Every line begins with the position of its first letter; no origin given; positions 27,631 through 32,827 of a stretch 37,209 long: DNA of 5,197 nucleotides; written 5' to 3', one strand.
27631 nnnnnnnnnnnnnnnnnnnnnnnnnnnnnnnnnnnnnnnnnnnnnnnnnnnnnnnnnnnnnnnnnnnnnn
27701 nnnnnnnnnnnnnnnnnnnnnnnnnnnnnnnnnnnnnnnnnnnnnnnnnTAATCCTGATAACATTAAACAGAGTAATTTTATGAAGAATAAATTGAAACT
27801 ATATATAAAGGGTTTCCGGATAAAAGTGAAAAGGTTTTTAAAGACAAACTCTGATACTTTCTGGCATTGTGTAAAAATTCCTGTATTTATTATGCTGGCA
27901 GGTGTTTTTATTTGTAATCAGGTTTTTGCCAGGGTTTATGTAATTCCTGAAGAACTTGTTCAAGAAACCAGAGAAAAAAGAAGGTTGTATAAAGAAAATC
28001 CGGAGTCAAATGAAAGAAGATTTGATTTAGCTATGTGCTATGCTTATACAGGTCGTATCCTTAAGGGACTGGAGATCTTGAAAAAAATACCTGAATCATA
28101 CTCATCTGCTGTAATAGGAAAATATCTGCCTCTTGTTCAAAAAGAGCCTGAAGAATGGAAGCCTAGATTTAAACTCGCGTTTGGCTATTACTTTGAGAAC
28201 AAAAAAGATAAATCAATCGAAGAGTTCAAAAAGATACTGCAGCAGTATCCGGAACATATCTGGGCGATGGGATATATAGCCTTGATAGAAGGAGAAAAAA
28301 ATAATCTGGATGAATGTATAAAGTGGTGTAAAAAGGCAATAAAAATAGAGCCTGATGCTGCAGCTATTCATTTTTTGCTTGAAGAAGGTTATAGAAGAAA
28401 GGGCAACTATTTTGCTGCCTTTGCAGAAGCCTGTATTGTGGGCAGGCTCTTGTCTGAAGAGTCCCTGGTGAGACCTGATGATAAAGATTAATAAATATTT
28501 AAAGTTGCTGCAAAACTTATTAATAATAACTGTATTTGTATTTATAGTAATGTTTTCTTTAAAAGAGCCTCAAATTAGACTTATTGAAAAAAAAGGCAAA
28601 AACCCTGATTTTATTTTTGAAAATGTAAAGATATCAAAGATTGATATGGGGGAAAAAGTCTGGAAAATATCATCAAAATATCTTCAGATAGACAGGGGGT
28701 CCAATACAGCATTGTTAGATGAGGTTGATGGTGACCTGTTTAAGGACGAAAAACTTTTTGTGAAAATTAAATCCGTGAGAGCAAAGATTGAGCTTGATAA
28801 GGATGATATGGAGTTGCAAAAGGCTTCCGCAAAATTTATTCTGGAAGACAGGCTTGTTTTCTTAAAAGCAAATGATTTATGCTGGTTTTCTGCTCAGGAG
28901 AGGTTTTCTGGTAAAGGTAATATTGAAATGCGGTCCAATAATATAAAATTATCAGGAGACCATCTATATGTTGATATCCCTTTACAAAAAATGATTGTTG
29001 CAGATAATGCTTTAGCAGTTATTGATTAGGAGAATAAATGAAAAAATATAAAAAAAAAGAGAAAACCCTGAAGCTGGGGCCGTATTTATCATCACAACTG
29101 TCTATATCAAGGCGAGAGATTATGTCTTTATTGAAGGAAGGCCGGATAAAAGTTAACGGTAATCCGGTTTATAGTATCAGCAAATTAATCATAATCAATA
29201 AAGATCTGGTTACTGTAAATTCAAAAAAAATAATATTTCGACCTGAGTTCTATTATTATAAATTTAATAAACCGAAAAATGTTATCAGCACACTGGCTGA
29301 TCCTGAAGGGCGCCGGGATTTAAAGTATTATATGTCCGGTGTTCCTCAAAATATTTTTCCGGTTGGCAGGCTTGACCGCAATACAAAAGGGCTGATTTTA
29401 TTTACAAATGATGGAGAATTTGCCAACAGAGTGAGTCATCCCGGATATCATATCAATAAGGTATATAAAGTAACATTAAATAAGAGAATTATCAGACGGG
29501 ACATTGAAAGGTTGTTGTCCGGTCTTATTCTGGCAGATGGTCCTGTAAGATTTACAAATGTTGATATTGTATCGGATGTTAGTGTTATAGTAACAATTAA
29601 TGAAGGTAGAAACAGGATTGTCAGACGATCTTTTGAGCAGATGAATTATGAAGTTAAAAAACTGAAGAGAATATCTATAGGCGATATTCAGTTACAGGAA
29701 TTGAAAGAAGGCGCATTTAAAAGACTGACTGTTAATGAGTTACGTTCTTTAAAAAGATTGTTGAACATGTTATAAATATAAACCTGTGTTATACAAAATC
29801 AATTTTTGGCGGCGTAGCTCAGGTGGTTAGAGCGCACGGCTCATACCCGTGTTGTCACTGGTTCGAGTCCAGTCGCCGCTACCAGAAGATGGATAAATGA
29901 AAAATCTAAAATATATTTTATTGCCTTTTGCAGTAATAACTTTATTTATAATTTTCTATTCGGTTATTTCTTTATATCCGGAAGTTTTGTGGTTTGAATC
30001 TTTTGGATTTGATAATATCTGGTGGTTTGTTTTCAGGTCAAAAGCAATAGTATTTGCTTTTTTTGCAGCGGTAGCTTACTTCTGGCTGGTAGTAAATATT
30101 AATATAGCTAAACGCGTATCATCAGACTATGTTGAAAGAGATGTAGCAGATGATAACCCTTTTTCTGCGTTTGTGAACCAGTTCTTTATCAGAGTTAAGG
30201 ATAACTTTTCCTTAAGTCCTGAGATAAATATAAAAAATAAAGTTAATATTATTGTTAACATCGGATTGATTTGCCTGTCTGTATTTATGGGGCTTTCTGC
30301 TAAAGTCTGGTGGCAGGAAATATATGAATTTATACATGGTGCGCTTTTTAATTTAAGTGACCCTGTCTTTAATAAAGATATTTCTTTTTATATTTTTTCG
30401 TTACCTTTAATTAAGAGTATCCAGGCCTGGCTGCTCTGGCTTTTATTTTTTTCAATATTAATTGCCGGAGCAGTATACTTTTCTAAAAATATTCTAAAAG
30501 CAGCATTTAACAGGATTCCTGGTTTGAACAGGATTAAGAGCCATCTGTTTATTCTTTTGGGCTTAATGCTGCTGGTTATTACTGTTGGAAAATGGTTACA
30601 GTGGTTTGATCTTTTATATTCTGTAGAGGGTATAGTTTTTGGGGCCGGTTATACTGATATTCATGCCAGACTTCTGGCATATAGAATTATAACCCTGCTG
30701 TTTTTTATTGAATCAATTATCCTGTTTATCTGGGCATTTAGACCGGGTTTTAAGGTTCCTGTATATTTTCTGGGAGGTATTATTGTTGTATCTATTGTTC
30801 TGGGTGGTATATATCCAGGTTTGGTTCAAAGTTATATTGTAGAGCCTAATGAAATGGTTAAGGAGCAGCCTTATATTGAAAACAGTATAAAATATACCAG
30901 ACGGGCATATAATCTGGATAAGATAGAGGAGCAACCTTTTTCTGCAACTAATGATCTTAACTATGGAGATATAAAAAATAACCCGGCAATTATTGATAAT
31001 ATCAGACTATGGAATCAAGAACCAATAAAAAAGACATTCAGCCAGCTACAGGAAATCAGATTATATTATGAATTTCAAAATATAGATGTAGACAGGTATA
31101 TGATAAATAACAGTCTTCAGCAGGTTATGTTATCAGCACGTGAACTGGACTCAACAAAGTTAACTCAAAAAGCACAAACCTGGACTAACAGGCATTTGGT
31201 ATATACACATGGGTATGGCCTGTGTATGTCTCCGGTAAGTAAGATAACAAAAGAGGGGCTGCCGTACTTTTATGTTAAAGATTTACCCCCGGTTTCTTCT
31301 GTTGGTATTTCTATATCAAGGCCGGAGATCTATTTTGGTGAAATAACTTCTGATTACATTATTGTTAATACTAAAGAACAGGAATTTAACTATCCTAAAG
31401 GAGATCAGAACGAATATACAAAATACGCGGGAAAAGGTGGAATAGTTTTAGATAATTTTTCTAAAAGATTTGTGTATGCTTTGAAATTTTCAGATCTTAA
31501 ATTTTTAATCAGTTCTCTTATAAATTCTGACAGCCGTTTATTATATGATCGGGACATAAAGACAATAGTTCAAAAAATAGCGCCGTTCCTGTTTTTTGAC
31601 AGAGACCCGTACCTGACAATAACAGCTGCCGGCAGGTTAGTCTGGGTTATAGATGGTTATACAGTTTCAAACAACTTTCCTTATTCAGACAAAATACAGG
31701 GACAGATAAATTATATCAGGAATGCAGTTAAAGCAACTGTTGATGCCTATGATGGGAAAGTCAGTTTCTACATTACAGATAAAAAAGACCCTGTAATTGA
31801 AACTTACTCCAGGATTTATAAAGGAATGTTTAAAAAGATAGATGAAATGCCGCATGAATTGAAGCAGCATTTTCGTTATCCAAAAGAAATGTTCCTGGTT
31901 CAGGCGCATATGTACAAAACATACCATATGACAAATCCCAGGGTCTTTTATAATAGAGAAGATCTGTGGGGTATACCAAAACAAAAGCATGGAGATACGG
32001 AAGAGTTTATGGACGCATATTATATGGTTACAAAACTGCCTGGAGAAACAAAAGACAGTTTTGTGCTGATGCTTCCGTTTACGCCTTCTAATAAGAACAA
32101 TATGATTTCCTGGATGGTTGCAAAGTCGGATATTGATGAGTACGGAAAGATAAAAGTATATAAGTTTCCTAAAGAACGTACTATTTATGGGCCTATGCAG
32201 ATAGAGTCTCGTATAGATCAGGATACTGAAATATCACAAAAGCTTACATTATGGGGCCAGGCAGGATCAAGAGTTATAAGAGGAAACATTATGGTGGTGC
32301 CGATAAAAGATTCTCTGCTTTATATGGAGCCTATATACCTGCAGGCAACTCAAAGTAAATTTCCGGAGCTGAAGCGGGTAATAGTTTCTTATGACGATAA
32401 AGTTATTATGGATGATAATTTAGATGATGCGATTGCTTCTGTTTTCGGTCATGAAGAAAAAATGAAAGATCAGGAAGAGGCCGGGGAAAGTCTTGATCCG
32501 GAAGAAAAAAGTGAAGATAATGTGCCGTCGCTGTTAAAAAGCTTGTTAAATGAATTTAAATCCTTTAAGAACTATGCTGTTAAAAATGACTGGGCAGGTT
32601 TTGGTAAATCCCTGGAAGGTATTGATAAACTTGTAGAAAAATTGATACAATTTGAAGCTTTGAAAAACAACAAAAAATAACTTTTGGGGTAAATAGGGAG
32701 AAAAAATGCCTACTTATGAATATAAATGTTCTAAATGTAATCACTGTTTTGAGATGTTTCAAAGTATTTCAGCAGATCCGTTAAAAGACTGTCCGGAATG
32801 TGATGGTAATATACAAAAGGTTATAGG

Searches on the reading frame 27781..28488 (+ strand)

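Call 58: search_protein_families(library=pfam, proteins=[window:27781-28488:+], max_evalue=0.001)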
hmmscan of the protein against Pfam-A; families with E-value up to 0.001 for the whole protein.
window:27781-28488:+ (236 aa): 8 families
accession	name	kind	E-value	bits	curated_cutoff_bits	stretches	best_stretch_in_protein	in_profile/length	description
PF07719.23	TPR_2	-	1.8e-07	31.1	27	0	130-159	5-34/34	Tetratricopeptide repeat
PF14559.12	TPR_19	-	2.4e-07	31.4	25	0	146-197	11-62/68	Tetratricopeptide repeat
PF13174.12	TPR_6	-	7.7e-06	26.7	26.3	0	130-158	4-32/33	Tetratricopeptide repeat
PF00515.34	TPR_1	-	2.7e-05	24.2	27.8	0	164-192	5-33/34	Tetratricopeptide repeat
PF13181.12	TPR_8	-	0.00021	21.7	25.7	0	166-192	7-33/34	Tetratricopeptide repeat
PF13428.12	TPR_14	-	0.00025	21.9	23.5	0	131-164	6-39/44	Tetratricopeptide repeat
PF13414.12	TPR_11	-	0.00068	19.7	26.8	0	172-200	6-34/42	TPR repeat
PF13431.12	TPR_17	-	0.0008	19.9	24.4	0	149-180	2-33/34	Tetratricopeptide repeat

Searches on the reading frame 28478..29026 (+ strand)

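Call 58: search_protein_families(library=pfam, proteins=[window:28478-29026:+], max_evalue=0.001)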
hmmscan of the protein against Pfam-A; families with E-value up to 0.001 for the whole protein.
window:28478-29026:+ (183 aa): 1 family
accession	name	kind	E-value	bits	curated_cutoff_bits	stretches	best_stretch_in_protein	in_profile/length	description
PF06835.18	LptC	-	4.2e-07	30.2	21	1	16-114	5-104/175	Lipopolysaccharide-assembly, LptC-related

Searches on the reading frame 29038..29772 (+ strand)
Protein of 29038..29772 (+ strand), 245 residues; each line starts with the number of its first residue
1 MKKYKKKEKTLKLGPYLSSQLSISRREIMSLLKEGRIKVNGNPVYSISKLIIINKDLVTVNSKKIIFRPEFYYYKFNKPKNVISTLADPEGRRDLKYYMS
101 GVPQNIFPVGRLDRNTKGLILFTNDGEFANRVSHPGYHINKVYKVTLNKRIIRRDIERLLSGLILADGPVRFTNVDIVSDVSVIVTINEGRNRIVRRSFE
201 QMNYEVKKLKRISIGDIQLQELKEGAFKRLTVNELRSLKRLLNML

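Call 58: search_protein_families(library=pfam, proteins=[window:29038-29772:+], max_evalue=0.001)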
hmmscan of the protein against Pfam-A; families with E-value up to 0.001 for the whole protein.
window:29038-29772:+ (245 aa): 1 family
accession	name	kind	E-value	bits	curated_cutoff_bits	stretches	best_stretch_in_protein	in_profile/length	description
PF00849.27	PseudoU_synth_2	-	1.8e-19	70.9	26.8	1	73-201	2-152/152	RNA pseudouridylate synthase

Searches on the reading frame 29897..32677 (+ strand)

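Call 58: search_protein_families(library=pfam, proteins=[window:29897-32677:+], max_evalue=0.001)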
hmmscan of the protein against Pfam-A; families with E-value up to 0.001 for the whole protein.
window:29897-32677:+ (927 aa): 1 family
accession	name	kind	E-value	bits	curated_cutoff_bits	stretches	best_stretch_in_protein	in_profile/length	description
PF03699.18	UPF0182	-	3.4e-287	955.2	27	1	9-786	4-770/770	Uncharacterised protein family (UPF0182)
